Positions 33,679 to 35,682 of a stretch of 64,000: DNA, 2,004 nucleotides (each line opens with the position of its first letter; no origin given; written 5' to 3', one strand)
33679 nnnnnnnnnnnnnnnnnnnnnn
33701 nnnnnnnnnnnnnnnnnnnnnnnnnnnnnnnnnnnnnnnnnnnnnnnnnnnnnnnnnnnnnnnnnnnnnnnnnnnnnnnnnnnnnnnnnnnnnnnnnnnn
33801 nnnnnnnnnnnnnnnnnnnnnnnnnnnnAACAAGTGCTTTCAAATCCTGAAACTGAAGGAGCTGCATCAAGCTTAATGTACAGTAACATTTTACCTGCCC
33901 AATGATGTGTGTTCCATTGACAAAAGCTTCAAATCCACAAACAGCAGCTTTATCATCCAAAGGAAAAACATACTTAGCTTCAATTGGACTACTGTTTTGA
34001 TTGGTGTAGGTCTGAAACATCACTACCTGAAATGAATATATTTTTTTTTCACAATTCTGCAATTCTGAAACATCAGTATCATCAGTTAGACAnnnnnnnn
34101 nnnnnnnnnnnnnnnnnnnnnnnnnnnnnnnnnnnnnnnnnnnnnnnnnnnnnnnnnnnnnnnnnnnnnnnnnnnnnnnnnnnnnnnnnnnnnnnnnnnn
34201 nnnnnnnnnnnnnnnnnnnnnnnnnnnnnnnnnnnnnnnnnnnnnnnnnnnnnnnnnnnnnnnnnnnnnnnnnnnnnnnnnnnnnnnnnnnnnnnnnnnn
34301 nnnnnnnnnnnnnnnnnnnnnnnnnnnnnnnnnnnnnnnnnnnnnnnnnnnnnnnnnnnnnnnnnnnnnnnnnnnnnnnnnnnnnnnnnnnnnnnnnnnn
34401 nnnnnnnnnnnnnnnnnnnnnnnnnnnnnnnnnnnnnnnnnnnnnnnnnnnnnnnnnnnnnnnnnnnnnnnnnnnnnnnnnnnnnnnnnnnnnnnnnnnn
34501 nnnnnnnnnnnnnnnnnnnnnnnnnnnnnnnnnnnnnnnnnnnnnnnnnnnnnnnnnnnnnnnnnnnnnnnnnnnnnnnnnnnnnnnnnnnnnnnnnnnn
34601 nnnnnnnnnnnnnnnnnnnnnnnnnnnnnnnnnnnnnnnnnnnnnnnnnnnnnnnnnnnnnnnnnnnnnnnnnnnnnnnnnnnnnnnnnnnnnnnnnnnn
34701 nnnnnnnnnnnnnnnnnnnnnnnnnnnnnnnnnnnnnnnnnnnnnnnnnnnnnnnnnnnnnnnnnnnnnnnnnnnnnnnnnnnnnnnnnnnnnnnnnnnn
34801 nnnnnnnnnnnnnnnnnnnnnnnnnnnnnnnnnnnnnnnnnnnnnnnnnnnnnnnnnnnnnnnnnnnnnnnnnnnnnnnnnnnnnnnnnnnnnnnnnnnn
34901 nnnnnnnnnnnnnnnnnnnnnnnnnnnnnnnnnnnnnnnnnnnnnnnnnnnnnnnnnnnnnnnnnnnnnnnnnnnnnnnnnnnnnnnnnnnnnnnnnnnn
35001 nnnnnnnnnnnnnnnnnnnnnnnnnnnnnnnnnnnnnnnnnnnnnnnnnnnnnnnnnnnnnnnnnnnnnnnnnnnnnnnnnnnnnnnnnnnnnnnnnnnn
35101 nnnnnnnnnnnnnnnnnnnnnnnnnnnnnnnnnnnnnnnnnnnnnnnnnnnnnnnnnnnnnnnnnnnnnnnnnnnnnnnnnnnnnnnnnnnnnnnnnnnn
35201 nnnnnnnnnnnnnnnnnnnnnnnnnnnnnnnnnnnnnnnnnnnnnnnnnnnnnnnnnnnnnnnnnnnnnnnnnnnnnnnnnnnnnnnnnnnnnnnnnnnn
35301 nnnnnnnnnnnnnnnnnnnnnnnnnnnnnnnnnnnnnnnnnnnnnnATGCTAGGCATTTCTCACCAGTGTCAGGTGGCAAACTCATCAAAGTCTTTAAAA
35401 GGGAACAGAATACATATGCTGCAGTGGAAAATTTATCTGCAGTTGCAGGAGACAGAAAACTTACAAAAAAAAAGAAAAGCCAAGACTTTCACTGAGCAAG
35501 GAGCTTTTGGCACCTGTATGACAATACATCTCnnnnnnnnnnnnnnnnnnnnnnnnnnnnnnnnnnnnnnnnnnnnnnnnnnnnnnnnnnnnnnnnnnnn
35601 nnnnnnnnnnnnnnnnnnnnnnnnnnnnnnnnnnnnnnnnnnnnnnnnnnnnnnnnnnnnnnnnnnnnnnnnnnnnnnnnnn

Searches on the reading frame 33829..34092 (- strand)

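Call 8: search_protein_families(library=pfam, max_evalue=0.01, proteins=[window:33829-34092:-])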
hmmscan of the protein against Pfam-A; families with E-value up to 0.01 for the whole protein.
seq(88 aa): 2 families
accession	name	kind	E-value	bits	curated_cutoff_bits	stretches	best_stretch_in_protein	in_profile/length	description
PF08487.16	VIT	-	2.6e-13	50.6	26.5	1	21-68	15-62/111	Vault protein inter-alpha-trypsin domain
PF13757.12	VIT_2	-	4.1e-11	43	23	1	19-68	26-75/78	Vault protein inter-alpha-trypsin domain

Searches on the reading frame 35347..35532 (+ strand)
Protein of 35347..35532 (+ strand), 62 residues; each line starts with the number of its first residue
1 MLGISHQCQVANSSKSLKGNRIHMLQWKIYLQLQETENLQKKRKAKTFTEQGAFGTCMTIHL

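Call 42: find_encoding_contigs(protein=window:35347-35532:+, flank=5000, max_places=10)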
Protein seq(62 aa) (62 aa): no gene with exactly this product is on record in the collection.
